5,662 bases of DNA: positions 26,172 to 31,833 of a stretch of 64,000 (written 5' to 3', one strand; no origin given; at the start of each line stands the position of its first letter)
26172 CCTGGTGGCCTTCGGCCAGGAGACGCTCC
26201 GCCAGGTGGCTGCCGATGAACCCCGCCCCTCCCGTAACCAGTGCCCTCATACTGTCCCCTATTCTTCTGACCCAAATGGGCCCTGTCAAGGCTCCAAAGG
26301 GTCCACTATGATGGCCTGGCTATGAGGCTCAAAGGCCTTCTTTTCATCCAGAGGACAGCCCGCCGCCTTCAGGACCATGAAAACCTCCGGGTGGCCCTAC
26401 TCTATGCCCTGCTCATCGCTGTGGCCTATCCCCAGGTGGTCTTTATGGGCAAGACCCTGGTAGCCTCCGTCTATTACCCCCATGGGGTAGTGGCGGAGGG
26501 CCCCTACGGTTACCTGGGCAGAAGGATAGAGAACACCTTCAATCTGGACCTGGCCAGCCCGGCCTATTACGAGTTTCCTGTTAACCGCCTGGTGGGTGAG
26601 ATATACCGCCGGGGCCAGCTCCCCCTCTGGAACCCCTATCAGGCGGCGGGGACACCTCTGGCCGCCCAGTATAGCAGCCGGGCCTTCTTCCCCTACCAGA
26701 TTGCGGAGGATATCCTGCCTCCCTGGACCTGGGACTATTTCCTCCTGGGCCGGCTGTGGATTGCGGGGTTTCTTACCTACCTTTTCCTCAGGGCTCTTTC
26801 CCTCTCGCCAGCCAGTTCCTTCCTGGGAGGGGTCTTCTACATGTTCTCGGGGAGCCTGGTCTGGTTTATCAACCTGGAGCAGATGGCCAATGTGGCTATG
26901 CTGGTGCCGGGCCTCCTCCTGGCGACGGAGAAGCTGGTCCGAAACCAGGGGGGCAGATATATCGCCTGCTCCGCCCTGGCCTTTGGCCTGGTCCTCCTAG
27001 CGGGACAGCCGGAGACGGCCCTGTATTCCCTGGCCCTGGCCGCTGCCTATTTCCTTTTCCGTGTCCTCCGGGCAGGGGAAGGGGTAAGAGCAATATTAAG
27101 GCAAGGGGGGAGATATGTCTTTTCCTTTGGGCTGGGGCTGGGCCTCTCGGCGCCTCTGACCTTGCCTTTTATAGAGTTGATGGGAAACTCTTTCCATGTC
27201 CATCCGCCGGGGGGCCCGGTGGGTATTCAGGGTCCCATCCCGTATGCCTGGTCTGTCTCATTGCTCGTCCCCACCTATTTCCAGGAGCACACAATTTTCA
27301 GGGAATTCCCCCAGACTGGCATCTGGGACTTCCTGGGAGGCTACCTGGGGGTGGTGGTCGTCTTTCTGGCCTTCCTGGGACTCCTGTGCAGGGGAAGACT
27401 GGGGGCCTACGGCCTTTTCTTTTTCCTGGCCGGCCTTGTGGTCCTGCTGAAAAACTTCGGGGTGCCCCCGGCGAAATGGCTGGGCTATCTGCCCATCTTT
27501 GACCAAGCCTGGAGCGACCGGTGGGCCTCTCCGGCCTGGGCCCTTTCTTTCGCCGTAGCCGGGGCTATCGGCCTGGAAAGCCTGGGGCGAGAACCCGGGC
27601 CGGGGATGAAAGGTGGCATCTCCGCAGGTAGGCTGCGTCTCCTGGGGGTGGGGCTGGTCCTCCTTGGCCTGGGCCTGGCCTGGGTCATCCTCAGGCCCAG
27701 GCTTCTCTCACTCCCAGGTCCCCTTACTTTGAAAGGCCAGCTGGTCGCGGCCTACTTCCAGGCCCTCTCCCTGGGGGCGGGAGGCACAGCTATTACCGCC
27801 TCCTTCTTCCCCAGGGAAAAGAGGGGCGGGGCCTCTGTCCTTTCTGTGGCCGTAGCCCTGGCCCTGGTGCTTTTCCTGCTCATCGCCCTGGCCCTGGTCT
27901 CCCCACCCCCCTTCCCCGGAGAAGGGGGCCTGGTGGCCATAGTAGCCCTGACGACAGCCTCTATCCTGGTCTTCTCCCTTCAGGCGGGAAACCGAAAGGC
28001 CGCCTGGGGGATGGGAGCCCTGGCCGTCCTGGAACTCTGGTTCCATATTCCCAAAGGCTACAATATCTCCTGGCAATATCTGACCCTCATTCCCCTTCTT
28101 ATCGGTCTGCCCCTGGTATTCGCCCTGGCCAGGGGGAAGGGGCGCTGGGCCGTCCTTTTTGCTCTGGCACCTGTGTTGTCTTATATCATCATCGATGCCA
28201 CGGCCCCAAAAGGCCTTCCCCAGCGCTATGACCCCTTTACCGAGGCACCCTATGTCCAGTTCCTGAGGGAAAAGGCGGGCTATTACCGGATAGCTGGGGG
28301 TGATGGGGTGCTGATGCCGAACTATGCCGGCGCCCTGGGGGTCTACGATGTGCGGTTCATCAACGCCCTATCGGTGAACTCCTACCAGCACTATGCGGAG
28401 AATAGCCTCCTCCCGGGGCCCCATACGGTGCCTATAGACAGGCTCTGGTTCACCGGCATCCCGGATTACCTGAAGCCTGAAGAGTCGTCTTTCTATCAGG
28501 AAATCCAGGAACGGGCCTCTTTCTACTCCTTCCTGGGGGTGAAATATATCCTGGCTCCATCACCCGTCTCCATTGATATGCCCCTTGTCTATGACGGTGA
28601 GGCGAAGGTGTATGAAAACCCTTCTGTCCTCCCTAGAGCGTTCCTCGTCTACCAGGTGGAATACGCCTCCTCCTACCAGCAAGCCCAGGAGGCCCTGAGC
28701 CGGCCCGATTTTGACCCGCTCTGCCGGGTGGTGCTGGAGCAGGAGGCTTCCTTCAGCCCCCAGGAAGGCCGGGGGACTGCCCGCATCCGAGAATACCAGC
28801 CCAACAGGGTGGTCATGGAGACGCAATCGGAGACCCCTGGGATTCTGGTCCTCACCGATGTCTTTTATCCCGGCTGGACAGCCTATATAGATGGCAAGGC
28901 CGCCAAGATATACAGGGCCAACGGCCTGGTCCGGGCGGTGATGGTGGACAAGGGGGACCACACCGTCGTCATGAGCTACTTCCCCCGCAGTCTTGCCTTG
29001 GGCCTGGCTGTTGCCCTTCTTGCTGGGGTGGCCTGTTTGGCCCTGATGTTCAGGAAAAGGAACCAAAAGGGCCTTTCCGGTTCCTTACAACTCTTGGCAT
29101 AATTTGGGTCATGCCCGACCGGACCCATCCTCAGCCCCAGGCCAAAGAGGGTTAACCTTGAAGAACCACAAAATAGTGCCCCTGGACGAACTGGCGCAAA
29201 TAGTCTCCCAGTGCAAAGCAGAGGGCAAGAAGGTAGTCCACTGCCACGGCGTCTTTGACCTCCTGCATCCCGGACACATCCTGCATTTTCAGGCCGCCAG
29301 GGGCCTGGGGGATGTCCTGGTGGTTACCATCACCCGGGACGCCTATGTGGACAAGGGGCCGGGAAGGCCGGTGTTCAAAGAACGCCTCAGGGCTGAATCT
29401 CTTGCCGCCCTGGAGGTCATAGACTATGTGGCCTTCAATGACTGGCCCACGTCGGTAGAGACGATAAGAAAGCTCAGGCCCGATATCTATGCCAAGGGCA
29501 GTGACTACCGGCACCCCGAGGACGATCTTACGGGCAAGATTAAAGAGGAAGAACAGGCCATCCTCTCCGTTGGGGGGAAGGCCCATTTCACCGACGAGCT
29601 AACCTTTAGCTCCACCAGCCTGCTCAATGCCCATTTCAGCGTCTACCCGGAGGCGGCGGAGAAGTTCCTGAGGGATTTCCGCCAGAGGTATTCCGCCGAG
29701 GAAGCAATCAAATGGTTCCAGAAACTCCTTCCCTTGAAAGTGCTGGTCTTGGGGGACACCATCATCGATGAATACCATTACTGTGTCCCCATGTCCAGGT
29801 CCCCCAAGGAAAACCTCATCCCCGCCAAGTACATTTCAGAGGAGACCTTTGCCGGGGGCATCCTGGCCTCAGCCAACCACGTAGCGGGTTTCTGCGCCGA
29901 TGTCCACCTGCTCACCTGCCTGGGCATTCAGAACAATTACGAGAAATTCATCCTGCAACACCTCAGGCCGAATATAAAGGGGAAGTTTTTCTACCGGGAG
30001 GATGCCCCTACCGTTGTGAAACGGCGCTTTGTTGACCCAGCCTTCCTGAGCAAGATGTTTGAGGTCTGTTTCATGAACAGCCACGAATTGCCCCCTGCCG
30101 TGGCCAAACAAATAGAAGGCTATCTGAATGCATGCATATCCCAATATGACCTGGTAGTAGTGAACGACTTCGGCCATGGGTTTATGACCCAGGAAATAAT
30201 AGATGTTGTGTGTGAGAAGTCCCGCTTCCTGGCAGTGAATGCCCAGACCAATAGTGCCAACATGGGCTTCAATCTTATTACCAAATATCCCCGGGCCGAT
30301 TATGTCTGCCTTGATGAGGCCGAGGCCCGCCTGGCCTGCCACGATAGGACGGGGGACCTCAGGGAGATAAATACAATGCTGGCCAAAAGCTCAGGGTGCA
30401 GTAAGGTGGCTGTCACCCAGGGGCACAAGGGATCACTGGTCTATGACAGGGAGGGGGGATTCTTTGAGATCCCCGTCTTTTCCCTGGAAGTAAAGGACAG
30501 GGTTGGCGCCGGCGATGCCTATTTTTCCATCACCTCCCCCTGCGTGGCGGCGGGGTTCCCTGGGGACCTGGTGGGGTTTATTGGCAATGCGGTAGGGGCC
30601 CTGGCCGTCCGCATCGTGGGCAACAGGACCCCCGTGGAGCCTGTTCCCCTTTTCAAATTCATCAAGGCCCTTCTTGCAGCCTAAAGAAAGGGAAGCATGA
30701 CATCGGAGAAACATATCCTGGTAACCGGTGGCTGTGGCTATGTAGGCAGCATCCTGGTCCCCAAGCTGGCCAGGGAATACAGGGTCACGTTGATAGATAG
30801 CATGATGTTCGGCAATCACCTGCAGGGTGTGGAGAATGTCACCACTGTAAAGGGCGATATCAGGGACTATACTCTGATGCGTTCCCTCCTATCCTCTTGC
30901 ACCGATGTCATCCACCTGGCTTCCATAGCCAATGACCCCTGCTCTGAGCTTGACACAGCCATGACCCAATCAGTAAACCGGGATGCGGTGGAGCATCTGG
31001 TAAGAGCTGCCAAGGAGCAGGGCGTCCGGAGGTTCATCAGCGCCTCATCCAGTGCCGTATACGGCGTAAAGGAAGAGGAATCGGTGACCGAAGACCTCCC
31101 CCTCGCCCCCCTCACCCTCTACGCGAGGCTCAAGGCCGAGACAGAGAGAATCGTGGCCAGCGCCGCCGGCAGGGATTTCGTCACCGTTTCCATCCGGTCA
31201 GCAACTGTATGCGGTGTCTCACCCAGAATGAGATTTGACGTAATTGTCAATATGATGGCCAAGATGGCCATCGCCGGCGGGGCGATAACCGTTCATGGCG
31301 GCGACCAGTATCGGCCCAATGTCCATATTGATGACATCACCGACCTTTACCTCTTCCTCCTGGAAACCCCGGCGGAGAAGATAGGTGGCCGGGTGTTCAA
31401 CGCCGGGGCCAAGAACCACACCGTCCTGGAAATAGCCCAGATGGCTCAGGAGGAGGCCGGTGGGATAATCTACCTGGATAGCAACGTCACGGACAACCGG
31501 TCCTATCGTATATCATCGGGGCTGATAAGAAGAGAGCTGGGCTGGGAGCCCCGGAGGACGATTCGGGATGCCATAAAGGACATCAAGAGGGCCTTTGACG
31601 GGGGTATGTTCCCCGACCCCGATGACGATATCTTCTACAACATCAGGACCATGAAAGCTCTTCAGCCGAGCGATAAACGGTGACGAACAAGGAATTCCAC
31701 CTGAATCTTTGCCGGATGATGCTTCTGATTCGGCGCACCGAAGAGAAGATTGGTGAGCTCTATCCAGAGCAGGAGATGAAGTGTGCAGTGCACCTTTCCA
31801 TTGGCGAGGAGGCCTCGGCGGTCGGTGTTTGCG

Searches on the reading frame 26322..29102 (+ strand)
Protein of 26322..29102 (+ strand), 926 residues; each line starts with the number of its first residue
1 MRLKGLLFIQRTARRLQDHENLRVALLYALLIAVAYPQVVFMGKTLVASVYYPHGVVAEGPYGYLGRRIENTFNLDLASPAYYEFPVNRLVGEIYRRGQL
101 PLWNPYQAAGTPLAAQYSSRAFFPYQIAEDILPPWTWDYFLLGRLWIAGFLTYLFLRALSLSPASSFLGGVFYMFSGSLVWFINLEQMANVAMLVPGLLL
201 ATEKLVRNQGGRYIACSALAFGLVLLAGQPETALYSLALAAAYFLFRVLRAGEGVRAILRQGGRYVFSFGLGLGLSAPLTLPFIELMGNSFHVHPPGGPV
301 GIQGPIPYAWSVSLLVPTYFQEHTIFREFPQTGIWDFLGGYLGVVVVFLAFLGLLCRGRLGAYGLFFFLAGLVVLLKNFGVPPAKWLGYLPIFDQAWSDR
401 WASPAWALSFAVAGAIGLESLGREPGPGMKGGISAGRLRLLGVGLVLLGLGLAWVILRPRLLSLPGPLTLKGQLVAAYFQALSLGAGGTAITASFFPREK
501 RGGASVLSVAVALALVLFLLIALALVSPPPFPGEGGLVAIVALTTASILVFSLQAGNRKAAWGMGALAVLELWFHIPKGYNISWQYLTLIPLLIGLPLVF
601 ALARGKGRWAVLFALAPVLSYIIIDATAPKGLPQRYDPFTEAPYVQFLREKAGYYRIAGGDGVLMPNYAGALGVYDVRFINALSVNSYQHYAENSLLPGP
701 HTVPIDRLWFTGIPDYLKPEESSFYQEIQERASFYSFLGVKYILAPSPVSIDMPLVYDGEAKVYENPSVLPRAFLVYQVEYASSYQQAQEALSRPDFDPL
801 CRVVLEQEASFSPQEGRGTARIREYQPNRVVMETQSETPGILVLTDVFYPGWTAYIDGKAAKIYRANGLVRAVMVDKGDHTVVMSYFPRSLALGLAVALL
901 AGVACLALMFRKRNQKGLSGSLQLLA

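Call 7: search_protein_families(library=pfam, proteins=[window:26322-29102:+], max_evalue=0.001)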
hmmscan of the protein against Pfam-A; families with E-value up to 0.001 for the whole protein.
window:26322-29102:+ (926 aa): 2 families
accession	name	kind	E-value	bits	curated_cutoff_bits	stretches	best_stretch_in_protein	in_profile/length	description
PF09586.16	YfhO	-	5.9e-16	58.5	28.5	1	821-897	757-834/835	Bacterial membrane protein YfhO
PF10131.15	PTPS_related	-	0.00072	18.6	26.4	1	152-434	41-287/621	6-pyruvoyl-tetrahydropterin synthase related domain; membrane protein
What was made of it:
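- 26322..29102 (+): YfhO-like 926-aa membrane protein, a third GT-C-type candidate. Pfam YfhO E 5.9e-16, C-terminal part only (call 7).
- On YfhO family (P1, P2): Only the separate 926-aa protein at 26322-29102 matches YfhO (call 7).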

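Call 56: search_protein_families(library=ncbifam, proteins=[window:26322-29102:+], max_evalue=0.00001)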
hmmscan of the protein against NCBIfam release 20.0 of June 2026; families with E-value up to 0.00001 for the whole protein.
window:26322-29102:+ (926 aa): 0 families

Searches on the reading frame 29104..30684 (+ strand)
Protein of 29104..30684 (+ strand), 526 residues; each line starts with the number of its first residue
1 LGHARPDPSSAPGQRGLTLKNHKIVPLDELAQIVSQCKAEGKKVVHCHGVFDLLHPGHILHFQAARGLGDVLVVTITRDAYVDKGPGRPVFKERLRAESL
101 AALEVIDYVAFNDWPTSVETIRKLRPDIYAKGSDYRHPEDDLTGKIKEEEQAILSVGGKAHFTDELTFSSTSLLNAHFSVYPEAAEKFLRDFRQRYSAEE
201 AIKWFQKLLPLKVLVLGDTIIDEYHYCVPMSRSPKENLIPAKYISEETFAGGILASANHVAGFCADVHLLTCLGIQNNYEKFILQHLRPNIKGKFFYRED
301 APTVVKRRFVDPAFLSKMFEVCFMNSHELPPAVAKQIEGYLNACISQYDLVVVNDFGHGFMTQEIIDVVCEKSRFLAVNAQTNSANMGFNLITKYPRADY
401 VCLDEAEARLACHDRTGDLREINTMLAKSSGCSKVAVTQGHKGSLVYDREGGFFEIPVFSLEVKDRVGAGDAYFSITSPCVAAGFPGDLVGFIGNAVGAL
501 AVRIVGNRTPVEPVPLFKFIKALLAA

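Call 7: search_protein_families(library=pfam, proteins=[window:29104-30684:+], max_evalue=0.001)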
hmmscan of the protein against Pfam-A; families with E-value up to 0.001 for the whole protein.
window:29104-30684:+ (526 aa): 2 families
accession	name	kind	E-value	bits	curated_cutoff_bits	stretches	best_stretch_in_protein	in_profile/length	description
PF00294.29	PfkB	-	1.1e-15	58.2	25.8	1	212-510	3-298/302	pfkB family carbohydrate kinase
PF01467.32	CTP_transf_like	-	2.5e-11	44.3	21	1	48-136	3-92/133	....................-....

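Call 56: search_protein_families(library=ncbifam, proteins=[window:29104-30684:+], max_evalue=0.00001)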
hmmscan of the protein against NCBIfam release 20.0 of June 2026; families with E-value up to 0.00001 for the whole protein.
window:29104-30684:+ (526 aa): 11 families
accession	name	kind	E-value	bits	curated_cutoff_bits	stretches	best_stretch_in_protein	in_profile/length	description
NF008454.0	PRK11316.1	equivalog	1.8e-42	145.5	521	2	21-145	319-443/475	bifunctional D-glycero-beta-D-manno-heptose-7-phosphate kinase/D-glycero-beta-D-manno-heptose 1-phosphate adenylyltransferase HldE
TIGR02199.1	rfaE_dom_II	equivalog_domain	4.8e-30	104.3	181.5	1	33-172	2-136/144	D-glycero-beta-D-manno-heptose 1-phosphate adenylyltransferase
TIGR02198.1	rfaE_dom_I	equivalog_domain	2.5e-26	92.5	345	1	207-509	4-304/315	D-glycero-beta-D-manno-heptose-7-phosphate kinase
TIGR04382.1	myo_inos_iolC_N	equivalog_domain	4e-09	36.2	300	1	395-503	186-291/309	5-dehydro-2-deoxygluconokinase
TIGR00125.1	cyt_tran_rel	domain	1.8e-08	34.4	27.7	1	46-104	3-60/65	adenylyltransferase/cytidyltransferase family protein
TIGR01518.1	g3p_cytidyltrns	equivalog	3.5e-08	33.6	165.4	1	47-142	3-99/125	glycerol-3-phosphate cytidylyltransferase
TIGR02152.1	D_ribokin_bact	equivalog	1.5e-06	27.8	299.65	1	397-508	175-287/298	ribokinase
NF041332.1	KDG_KDGal_kin_Halo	equivalog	2.8e-06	27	440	1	396-474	188-264/320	bifunctional 2-dehydro-3-deoxygluconokinase/2-dehydro-3-deoxygalactonokinase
NF040938.1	KDG_KDGal_kin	equivalog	3e-06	26.6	400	1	394-519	182-298/305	bifunctional 2-dehydro-3-deoxygluconokinase/2-dehydro-3-deoxygalactonokinase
TIGR03828.1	pfkB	equivalog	6.6e-06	25.4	292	0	428-506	209-286/305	1-phosphofructokinase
NF049991.1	TagKinase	equivalog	9.1e-06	24.7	420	0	429-507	223-301/321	tagatose kinase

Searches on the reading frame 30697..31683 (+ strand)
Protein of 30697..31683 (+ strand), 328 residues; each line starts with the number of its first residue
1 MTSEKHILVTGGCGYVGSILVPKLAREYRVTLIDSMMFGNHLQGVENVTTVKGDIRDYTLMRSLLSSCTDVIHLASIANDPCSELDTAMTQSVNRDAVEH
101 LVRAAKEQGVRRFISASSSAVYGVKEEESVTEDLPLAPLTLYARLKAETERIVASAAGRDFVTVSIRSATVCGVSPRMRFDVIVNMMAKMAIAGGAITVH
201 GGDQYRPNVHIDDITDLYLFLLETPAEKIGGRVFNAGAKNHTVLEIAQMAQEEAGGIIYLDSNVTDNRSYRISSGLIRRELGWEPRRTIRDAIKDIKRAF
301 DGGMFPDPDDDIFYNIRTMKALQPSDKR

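Call 7: search_protein_families(library=pfam, proteins=[window:30697-31683:+], max_evalue=0.001)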
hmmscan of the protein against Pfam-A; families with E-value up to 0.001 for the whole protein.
window:30697-31683:+ (328 aa): 8 families
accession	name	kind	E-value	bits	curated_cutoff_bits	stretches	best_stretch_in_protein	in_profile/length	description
PF01370.27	Epimerase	-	7.2e-38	130.8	20.9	1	7-237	1-240/240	NAD dependent epimerase/dehydratase family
PF16363.11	GDP_Man_Dehyd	-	2.1e-24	87.1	27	1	8-295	1-331/332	GDP-mannose 4,6 dehydratase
PF01073.25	3Beta_HSD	-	2.1e-17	63.5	22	1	8-188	1-198/280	3-beta hydroxysteroid dehydrogenase/isomerase family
PF04321.23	RmlD_sub_bind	-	1.6e-15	57.4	27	1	6-254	2-231/287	RmlD substrate binding domain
PF13460.12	NAD_binding_10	-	1.6e-09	38.4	27.2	1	11-164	1-141/184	NAD(P)H-binding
PF05368.20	NmrA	-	4.8e-06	26.8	27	1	4-118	2-107/298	NmrA-like family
PF07993.18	NAD_binding_4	-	5.4e-06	26.2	20.1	0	59-195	74-234/258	Male sterility protein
PF02719.21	Polysacc_synt_2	-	1.1e-05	25.2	20.2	1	7-118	1-128/293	Polysaccharide biosynthesis protein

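Call 56: search_protein_families(library=ncbifam, proteins=[window:30697-31683:+], max_evalue=0.00001)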
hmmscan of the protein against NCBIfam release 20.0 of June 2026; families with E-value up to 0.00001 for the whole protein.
window:30697-31683:+ (328 aa): 23 families
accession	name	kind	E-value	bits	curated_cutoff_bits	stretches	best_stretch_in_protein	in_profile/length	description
TIGR01179.1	galE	equivalog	5.2e-29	101.1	262.3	1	7-294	2-319/332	UDP-glucose 4-epimerase GalE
TIGR01181.1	dTDP_gluc_dehyt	equivalog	2e-22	79.7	365.1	1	7-295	2-306/321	dTDP-glucose 4,6-dehydratase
TIGR02197.1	heptose_epim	equivalog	1.1e-17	64.2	274.6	1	7-255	1-261/316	ADP-glyceromanno-heptose 6-epimerase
TIGR04180.1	EDH_00030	hypoth_equivalog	2.6e-17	62.8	475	1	7-247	1-249/297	NAD-dependent 4,6-dehydratase LegB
NF043036.1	ErythonDh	equivalog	1.2e-16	60.8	325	1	6-172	2-180/321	D-erythronate dehydrogenase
NF007956.0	PRK10675.1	subfamily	4.6e-16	58.9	394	1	6-296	2-325/338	UDP-glucose 4-epimerase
TIGR03466.1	HpnA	hypoth_equivalog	3.7e-14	52.4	367.65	1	6-166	2-165/327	hopanoid-associated sugar epimerase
NF042423.1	oxyalk_red_Shew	equivalog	3.8e-13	49.2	580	1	5-173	9-176/331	2-alkyl-3-oxoalkanoate reductase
TIGR01214.1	rmlD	equivalog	5.2e-13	48.7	224.05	1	7-254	2-226/285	dTDP-4-dehydrorhamnose reductase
NF042422.1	oxyalk_red_OleD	equivalog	6.5e-12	45.5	580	1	6-220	2-213/329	2-alkyl-3-oxoalkanoate reductase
NF041293.1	G6PDh_Azf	equivalog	2.7e-11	43.4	400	1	5-133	3-130/252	NAD-dependent glucose-6-phosphate dehydrogenase Azf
TIGR01777.1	yfcH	hypoth_equivalog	3.7e-11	43.1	207.35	1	7-238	1-224/292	TIGR01777 family oxidoreductase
NF007582.0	PRK10217.1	equivalog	7e-09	35.2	698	1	5-294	2-325/355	dTDP-glucose 4,6-dehydratase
NF011728.1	PRK15181.1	equivalog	4.6e-08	32.4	760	1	48-173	71-197/348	Vi polysaccharide biosynthesis UDP-N-acetylglucosaminuronic acid C-4 epimerase TviC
NF052578.1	StrlDmthSdmBMthl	equivalog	6e-08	32.8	600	1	7-249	3-240/328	sterol demethylase protein SdmB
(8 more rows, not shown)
